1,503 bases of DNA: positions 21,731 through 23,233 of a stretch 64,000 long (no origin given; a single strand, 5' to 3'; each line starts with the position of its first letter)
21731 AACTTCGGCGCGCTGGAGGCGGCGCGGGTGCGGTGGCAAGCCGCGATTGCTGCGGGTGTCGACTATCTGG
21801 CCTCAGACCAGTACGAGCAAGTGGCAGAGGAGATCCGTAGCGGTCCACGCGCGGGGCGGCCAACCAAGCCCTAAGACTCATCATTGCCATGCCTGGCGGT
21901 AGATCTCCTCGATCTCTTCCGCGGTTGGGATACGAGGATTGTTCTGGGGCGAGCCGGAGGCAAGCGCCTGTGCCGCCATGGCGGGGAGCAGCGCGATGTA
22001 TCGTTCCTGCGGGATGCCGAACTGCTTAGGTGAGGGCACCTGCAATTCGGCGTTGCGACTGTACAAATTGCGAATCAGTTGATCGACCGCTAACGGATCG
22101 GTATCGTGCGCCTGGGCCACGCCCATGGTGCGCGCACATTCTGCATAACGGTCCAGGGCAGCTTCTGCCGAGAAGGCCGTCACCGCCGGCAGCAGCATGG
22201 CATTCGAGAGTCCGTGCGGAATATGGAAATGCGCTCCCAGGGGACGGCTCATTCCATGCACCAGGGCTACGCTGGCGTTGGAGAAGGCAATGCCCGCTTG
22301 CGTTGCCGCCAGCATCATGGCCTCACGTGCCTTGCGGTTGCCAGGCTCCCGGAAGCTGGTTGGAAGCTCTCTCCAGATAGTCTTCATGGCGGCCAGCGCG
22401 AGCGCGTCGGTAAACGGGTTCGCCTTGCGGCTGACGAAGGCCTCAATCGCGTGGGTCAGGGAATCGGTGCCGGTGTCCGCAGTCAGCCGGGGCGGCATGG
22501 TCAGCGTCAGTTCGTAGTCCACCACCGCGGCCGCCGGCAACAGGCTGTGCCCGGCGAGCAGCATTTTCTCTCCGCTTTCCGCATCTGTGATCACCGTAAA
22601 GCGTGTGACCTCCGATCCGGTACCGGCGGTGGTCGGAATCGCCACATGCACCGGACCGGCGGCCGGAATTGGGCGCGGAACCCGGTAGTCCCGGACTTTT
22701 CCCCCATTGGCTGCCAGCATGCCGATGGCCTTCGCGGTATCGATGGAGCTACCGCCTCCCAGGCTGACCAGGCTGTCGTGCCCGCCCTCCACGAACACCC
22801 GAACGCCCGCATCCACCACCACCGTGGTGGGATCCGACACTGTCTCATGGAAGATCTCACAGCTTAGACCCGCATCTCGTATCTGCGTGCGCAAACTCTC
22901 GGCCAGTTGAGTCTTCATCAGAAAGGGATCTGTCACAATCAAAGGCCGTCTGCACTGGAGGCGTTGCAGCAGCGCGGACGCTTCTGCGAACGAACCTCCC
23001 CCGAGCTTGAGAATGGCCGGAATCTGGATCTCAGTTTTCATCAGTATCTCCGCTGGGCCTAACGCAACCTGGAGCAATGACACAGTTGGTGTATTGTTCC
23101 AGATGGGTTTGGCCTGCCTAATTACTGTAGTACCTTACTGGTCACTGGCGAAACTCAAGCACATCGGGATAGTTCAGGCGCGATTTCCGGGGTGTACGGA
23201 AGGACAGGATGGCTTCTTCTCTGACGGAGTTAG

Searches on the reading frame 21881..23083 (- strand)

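Call 18: search_protein_families(library=pfam, proteins=[window:21881-23083:-], max_evalue=0.001)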
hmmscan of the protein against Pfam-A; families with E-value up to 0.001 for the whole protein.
window:21881-23083:- (400 aa): 3 families
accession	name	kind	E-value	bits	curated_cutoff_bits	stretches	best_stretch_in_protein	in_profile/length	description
PF25137.1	ADH_Fe_C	-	3.7e-50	170.7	27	1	201-399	1-194/194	Fe-containing alcohol dehydrogenase family, C-terminal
PF00465.25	Fe-ADH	-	6.6e-45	153.1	31.3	1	25-189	4-167/168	Iron-containing alcohol dehydrogenase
PF13685.12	Fe-ADH_2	-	5.8e-09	36.5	28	1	29-123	4-96/149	Iron-containing alcohol dehydrogenase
